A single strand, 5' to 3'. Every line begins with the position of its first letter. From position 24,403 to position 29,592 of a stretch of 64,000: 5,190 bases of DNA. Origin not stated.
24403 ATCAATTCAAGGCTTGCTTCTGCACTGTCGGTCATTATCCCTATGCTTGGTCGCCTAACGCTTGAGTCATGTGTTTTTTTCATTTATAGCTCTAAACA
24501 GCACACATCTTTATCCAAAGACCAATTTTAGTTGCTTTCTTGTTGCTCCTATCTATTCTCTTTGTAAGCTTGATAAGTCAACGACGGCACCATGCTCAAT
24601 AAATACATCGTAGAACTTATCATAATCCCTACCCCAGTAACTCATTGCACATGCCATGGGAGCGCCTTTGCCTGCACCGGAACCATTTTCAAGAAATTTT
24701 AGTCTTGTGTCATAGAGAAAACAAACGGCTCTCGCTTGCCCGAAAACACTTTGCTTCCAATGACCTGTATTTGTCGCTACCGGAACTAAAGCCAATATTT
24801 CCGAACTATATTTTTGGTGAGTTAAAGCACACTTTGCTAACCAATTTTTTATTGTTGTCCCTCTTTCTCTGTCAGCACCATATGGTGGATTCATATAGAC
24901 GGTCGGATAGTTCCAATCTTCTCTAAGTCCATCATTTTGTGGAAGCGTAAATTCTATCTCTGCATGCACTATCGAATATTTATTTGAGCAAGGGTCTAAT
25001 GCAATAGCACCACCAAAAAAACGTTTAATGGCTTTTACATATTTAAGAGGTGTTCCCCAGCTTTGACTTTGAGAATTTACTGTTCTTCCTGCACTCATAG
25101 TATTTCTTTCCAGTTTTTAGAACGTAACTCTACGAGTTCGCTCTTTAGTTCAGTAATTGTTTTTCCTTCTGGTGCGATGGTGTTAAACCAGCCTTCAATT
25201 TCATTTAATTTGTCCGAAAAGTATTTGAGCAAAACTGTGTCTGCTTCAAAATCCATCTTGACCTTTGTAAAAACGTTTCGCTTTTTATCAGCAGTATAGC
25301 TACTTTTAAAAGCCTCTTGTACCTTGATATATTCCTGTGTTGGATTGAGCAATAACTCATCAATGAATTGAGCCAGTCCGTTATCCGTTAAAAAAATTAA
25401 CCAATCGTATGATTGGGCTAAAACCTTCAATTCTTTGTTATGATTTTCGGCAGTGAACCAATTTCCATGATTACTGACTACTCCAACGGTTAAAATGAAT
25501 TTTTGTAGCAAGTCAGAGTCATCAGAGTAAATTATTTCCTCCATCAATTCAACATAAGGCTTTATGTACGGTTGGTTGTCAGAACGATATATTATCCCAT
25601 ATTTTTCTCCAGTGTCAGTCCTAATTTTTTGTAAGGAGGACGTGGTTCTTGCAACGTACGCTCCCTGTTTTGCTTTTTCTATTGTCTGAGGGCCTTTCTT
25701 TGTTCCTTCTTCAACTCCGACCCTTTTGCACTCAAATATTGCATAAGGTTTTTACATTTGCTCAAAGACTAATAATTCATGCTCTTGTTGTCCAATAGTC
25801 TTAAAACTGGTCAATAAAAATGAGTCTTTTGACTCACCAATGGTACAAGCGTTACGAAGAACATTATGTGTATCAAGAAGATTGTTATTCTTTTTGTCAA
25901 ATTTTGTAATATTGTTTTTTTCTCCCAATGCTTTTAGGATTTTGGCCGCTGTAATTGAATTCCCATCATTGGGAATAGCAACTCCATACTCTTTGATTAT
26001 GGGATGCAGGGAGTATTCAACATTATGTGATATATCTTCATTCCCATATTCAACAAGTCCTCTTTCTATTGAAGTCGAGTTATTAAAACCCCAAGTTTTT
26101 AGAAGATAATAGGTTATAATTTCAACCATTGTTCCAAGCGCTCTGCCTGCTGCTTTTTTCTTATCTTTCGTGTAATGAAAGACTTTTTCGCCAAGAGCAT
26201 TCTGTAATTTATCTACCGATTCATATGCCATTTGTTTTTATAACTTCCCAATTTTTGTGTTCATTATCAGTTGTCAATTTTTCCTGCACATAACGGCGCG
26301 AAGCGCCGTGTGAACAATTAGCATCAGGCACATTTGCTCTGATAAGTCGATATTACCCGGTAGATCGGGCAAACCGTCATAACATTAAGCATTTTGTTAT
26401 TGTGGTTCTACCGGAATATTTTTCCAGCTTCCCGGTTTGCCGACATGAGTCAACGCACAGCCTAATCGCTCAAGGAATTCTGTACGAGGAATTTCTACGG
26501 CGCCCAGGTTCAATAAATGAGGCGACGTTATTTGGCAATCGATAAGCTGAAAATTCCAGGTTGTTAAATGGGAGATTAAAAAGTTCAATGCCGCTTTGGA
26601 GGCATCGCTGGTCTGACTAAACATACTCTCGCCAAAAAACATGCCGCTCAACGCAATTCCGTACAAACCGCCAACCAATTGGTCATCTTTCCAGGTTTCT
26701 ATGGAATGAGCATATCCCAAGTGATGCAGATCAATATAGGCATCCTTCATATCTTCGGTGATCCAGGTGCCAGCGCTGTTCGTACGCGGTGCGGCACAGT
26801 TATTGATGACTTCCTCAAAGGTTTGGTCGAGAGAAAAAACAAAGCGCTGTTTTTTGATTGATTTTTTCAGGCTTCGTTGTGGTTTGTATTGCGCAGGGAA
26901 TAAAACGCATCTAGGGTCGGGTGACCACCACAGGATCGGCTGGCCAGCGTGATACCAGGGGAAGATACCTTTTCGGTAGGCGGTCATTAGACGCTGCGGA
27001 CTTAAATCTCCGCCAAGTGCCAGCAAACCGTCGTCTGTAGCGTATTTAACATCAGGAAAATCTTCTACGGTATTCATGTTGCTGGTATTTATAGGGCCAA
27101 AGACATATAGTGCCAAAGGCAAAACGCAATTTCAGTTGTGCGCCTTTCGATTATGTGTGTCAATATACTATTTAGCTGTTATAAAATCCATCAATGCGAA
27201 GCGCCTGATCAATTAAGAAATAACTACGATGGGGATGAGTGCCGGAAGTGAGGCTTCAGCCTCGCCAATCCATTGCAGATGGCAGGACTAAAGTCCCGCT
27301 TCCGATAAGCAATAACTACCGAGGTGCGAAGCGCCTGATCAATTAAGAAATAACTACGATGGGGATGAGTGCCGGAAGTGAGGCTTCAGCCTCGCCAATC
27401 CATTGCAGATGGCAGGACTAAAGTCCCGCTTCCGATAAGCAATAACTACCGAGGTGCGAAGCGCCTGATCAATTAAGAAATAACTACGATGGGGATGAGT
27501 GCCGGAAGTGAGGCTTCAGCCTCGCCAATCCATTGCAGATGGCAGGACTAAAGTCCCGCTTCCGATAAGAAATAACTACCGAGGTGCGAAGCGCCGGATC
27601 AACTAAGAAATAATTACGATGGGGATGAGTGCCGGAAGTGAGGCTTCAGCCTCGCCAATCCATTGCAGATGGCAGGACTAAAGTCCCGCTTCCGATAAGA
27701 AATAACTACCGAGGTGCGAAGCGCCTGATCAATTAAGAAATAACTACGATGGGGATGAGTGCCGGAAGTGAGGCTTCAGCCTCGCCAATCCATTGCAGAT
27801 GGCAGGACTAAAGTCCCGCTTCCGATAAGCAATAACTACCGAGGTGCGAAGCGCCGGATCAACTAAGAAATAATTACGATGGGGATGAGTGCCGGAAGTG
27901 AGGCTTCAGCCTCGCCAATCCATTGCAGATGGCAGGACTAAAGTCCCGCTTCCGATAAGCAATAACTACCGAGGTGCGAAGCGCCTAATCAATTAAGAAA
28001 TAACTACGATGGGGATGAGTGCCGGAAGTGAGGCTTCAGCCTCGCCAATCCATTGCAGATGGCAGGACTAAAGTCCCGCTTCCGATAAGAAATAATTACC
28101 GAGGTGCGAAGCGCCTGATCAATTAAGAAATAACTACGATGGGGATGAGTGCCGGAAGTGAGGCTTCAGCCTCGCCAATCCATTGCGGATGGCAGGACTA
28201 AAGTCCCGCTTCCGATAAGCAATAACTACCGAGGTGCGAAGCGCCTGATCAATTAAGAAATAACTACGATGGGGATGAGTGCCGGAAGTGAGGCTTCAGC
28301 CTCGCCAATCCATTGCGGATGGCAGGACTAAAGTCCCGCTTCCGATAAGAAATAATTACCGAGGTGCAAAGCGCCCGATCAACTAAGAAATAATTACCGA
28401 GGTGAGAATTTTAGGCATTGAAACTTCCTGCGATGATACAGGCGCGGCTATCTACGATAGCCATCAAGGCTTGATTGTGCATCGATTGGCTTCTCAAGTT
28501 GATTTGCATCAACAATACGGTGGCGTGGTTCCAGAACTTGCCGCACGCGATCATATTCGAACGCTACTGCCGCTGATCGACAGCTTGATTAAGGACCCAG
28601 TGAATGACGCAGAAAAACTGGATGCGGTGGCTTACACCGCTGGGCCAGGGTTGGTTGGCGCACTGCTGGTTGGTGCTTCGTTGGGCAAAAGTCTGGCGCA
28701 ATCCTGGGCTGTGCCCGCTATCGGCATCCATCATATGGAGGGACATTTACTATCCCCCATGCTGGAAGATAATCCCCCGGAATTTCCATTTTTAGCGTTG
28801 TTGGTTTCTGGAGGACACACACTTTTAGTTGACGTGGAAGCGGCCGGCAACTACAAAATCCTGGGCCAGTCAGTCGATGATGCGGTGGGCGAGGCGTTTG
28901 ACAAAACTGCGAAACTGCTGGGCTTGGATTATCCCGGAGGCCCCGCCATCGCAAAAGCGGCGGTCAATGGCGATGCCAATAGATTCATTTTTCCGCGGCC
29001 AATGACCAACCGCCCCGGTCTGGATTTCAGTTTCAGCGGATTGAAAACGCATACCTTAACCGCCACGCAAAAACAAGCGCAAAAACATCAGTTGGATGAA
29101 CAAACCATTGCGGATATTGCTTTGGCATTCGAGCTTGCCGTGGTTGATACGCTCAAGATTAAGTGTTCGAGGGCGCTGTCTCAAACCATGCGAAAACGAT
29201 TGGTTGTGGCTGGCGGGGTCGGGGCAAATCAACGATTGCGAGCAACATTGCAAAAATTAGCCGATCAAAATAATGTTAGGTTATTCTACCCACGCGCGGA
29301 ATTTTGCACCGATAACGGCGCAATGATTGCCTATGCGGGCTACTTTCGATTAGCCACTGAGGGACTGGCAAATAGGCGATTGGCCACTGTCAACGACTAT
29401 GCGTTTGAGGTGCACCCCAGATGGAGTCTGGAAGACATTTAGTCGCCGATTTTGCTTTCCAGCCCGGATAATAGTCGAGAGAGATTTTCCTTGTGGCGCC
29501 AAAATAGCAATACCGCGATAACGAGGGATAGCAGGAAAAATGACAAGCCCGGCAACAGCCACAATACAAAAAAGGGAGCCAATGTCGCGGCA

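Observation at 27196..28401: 9.3 head-to-tail copies of a 130-bp non-coding unit between aat and tsaD, each ending in a copy of the tsaD initiation site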

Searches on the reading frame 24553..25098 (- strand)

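Call 6: search_protein_families(library=ncbifam, proteins=[window:24553-25098:-])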
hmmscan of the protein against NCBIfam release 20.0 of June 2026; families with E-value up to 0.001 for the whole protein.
window:24553-25098:- (181 aa): 1 family
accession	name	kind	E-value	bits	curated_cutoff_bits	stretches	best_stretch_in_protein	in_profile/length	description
TIGR01712.1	phage_N6A_met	equivalog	5.3e-08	32.6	97.05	1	6-155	6-141/165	phage N-6-adenine-methyltransferase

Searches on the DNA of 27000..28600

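Call 5: search_rna_families(source=window, start=27000, end=28600, threshold=evalue, max_evalue=10, show_alignments=3)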
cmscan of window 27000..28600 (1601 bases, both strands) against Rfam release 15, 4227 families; matches with E-value up to 10: 1.
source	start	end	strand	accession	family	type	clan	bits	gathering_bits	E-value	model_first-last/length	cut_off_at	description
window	28308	28352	-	RF00191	SNORA57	Gene; snRNA; snoRNA; HACA-box;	-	12.8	40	5.5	7-52/149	no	Small nucleolar RNA SNORA57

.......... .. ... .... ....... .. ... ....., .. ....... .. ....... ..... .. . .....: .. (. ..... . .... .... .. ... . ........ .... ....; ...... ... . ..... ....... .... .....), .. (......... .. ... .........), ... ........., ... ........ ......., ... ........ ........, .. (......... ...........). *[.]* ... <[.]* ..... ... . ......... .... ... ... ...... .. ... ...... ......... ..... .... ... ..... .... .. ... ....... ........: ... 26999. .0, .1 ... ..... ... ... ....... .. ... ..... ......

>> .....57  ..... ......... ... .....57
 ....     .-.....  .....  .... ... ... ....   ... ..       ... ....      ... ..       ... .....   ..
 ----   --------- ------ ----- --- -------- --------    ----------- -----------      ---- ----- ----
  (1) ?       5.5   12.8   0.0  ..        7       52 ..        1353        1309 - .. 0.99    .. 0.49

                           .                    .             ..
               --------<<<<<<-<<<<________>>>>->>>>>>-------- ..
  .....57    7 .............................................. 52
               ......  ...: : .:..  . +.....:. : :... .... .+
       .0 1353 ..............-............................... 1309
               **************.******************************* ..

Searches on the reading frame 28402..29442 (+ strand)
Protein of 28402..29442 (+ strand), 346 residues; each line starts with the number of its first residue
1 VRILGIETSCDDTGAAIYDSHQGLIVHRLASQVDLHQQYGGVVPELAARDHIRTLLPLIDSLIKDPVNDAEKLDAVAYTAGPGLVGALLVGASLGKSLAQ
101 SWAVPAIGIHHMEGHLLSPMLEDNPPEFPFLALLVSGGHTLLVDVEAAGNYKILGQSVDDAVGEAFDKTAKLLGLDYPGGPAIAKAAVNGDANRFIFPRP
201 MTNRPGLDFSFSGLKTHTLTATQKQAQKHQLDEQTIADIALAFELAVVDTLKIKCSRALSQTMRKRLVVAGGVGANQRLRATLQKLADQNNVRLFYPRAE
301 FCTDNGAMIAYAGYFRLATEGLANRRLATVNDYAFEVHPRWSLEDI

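Call 6: search_protein_families(library=ncbifam, proteins=[window:28402-29442:+])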
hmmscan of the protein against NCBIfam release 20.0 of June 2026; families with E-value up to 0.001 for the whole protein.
window:28402-29442:+ (346 aa): 6 families
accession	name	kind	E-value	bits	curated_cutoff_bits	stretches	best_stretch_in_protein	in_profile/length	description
TIGR03723.1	T6A_TsaD_YgjD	equivalog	8.2e-130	432.5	296.1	1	3-317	1-313/314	tRNA (adenosine(37)-N6)-threonylcarbamoyltransferase complex transferase subunit TsaD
TIGR00329.1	gcp_kae1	subfamily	9.2e-116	386.4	207.8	1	4-310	1-305/305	tRNA (adenosine(37)-N6)-threonylcarbamoyltransferase complex transferase subunit TsaD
NF007174.0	PRK09605.1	equivalog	5.4e-59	200.1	447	1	1-318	1-300/535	bifunctional N(6)-L-threonylcarbamoyladenine synthase/serine/threonine protein kinase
TIGR03722.2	arch_KAE1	equivalog_domain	8.9e-59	199.2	375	1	3-326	1-306/323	KEOPS complex N(6)-L-threonylcarbamoyladenine synthase Kae1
TIGR03725.1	T6A_YeaZ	equivalog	6.1e-10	39.4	69.3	1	3-112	1-94/212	tRNA (adenosine(37)-N6)-threonylcarbamoyltransferase complex dimerization subunit type 1 TsaB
TIGR00143.1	hypF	equivalog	0.00011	20.5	466.1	1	161-307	592-732/741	carbamoyltransferase HypF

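Call 10: find_encoding_contigs(protein=window:28402-29442:+, flank=6000, max_places=10)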
Protein window:28402-29442:+ (346 aa): no gene with exactly this product is on record in the collection.

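Call 14: find_encoding_contigs(protein=window:28402-29439:+, flank=6000, max_places=10)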
Protein seq(346 aa) (346 aa): no gene with exactly this product is on record in the collection.

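Call 15: find_homologous_proteins(query=window:28402-29442:+, max_evalue=1e-100)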
Query window:28402-29442:+ (346 aa): 7988 proteins with E <= 1e-100 among 8000 candidates; the best 120 are listed.
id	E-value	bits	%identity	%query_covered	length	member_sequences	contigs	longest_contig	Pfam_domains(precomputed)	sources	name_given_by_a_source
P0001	1.2e-227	772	100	100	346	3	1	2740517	PF00814.32,PF22521.3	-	-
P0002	4.9e-201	685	89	100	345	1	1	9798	PF00814.32,PF22521.3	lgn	-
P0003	2.6e-198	676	89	100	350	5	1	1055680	PF00814.32,PF22521.3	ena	-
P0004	2.8e-184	630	82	100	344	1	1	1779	PF00814.32,PF22521.3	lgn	-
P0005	5.0e-181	619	79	100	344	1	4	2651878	PF00814.32,PF22521.3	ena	-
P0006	1.3e-179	614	82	100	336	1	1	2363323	PF00814.32,PF22521.3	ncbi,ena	-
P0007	1.6e-178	611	80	100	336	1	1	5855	PF00814.32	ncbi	-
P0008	2.9e-178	610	80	100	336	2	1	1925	PF00814.32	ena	-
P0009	5.9e-178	609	80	100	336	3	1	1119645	PF00814.32,PF22521.3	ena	-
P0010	1.5e-175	601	80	100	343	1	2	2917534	PF00814.32,PF22521.3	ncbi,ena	-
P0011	9.6e-175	598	77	100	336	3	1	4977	PF00814.32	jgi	jgi:N6-L-threonylcarbamoyladenine synthase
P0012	8.4e-173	592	77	100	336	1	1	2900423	PF00814.32,PF22521.3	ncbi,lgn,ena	-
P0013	2.8e-167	574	73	100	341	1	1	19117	PF00814.32,PF22521.3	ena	-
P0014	1.3e-166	572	75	100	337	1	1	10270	PF00814.32,PF22521.3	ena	-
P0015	1.6e-165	568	75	100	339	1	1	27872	PF00814.32,PF22521.3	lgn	-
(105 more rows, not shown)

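Call 16: find_encoding_contigs(protein=P0001, flank=4000, max_places=6)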
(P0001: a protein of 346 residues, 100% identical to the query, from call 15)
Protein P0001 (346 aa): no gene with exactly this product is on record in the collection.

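Call 17: find_encoding_contigs(protein=P0003, flank=4000, max_places=6)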
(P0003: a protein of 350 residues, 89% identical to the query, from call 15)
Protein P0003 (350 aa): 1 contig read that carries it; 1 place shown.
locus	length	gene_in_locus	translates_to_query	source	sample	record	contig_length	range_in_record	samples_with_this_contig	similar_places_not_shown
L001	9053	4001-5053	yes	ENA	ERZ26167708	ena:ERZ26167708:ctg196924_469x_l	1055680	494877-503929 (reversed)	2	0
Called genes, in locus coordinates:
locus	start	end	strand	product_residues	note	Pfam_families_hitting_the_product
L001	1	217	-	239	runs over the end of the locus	-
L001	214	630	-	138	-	-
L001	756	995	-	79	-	PF07978:NIPSNAP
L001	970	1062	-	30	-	-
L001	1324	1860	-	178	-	-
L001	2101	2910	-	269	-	PF06189:5-nucleotidase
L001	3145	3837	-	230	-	PF03588:Leu_Phe_trans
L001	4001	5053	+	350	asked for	PF00814:TsaD, PF22521:HypF_C_2 (weak)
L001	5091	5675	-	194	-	PF02660:G3P_acyltransf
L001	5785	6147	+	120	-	PF02152:FolB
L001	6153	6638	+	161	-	PF01288:HPPK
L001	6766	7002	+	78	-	PF00830:Ribosomal_L28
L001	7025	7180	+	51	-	PF00471:Ribosomal_L33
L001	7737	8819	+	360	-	PF02574:S-methyl_trans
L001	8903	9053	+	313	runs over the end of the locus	PF00850:Hist_deacetyl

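Call 18: find_encoding_contigs(protein=P0002, flank=4000, max_places=6)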
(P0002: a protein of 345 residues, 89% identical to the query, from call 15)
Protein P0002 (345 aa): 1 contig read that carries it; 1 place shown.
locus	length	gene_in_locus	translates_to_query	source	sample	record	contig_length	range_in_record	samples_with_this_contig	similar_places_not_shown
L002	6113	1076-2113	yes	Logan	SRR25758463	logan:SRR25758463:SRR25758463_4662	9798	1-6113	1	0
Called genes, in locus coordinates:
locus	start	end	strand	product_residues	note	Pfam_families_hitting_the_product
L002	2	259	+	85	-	?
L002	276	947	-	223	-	PF03588:Leu_Phe_trans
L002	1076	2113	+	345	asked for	PF00814:TsaD, PF22521:HypF_C_2 (weak)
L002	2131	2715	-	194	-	PF02660:G3P_acyltransf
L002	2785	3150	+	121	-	PF02152:FolB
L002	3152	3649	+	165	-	PF01288:HPPK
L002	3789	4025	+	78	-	PF00830:Ribosomal_L28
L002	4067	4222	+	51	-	PF00471:Ribosomal_L33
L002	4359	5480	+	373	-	PF02574:S-methyl_trans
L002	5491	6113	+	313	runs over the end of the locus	PF00850:Hist_deacetyl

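Call 36: list_cluster_members(proteins=[P0001, P0003, P0002])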
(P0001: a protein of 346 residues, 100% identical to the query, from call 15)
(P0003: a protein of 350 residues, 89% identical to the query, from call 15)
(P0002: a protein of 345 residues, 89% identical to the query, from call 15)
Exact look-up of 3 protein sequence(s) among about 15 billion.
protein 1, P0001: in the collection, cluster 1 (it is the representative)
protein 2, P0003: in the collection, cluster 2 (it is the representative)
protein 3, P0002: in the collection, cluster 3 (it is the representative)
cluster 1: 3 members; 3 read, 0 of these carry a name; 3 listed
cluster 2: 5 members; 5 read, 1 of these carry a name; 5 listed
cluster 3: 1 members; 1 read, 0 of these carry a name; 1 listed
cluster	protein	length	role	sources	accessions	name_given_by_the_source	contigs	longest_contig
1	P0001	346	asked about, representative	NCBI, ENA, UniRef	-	-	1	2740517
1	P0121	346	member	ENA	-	-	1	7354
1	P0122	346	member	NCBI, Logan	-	-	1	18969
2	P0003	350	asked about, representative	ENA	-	-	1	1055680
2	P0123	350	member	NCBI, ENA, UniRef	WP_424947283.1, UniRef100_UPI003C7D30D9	tRNA (adenosine(37)-N6)-threonylcarbamoyltransferase complex transferase subunit TsaD ... | tRNA (adenosine(37)-N6)-threonylcarbamoyltransferase complex transferase subunit TsaD n=1 ...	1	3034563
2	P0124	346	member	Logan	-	-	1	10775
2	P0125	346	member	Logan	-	-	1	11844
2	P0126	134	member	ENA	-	-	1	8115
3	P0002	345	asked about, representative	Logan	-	-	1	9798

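Call 37: find_encoding_contigs(protein=P0006, flank=3000, max_places=4)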
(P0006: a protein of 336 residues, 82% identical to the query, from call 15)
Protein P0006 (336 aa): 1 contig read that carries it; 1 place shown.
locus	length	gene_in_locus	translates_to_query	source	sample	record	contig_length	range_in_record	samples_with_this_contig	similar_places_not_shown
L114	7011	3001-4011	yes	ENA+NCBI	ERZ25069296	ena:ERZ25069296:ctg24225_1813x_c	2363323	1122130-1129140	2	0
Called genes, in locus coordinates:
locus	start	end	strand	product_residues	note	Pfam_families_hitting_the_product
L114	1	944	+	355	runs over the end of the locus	PF13609:Porin_4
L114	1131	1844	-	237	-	PF04376:ATE_N, PF04377:ATE_C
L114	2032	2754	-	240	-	PF03588:Leu_Phe_trans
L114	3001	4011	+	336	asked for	PF00814:TsaD, PF22521:HypF_C_2 (weak)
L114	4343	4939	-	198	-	PF02660:G3P_acyltransf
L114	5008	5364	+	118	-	PF02152:FolB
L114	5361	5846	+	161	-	PF01288:HPPK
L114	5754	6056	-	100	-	-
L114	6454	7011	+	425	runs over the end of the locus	PF00483:NTP_transferase, PF24894:Hexapep_GlmU, PF25247:LbH_GLGC (faint), PF25084:LbH_EIF2B (weak), PF25087:GMPPB_C (weak)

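Call 38: find_encoding_contigs(protein=P0010, flank=3000, max_places=4)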
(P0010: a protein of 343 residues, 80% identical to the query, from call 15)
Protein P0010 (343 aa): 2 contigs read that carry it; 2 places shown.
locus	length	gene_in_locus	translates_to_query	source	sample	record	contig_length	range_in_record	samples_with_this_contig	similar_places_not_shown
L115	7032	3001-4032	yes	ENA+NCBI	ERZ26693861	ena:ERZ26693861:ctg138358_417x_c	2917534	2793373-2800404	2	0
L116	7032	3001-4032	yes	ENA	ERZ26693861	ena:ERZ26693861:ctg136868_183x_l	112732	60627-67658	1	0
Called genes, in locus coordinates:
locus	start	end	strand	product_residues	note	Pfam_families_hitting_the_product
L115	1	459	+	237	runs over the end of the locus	PF02230:Abhydrolase_2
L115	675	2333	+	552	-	PF05598:DUF772, PF13586:DDE_Tnp_1_2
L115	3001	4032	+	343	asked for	PF00814:TsaD, PF22521:HypF_C_2 (weak)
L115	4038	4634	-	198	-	PF02660:G3P_acyltransf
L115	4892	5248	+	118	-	PF02152:FolB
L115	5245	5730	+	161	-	PF01288:HPPK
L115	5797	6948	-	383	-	PF04551:GcpE, PF26540:GcpE_C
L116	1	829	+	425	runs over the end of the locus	-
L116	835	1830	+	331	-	-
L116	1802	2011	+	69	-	-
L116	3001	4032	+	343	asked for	PF00814:TsaD, PF22521:HypF_C_2 (weak)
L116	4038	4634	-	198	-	PF02660:G3P_acyltransf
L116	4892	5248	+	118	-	PF02152:FolB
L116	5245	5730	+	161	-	PF01288:HPPK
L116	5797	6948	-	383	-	PF04551:GcpE, PF26540:GcpE_C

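Call 39: find_encoding_contigs(protein=P0121, flank=4000, max_places=4)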
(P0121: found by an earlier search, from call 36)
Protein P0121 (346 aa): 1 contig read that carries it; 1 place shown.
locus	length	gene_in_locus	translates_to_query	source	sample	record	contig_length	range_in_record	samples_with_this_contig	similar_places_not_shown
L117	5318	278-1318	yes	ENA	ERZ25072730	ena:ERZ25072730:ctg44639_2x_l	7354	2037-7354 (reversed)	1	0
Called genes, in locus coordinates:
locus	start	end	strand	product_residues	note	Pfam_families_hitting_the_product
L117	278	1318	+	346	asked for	PF00814:TsaD, PF22521:HypF_C_2 (weak)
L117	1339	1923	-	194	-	PF02660:G3P_acyltransf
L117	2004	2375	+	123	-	PF02152:FolB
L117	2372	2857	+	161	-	PF01288:HPPK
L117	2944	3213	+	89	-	-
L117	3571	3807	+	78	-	PF00830:Ribosomal_L28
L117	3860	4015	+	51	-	PF00471:Ribosomal_L33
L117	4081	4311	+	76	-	PF11431:Transport_MerF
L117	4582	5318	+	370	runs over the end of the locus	PF02574:S-methyl_trans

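Call 76: find_encoding_contigs(protein=P0124, flank=2500, max_places=3)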
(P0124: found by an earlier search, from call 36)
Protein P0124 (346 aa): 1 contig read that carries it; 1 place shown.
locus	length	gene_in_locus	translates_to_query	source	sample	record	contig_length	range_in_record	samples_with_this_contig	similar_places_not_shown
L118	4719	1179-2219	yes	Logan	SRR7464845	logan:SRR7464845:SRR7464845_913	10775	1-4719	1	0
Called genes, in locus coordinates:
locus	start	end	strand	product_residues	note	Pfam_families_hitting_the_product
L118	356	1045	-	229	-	PF03588:Leu_Phe_trans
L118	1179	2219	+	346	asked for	PF00814:TsaD, PF22521:HypF_C_2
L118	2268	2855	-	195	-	PF02660:G3P_acyltransf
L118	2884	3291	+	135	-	PF02152:FolB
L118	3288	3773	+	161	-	PF01288:HPPK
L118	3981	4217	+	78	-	PF00830:Ribosomal_L28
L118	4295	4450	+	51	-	PF00471:Ribosomal_L33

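Call 77: find_encoding_contigs(protein=P0125, flank=2500, max_places=3)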
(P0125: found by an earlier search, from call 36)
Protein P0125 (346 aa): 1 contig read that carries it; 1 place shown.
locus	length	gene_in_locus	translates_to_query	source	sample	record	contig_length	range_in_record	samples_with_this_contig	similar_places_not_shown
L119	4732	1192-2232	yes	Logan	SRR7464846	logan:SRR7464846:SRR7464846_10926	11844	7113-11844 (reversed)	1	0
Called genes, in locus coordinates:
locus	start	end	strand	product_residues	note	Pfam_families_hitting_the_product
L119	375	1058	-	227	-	PF03588:Leu_Phe_trans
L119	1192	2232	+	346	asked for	PF00814:TsaD, PF22521:HypF_C_2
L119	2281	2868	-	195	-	PF02660:G3P_acyltransf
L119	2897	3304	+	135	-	PF02152:FolB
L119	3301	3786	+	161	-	PF01288:HPPK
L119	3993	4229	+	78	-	PF00830:Ribosomal_L28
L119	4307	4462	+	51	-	PF00471:Ribosomal_L33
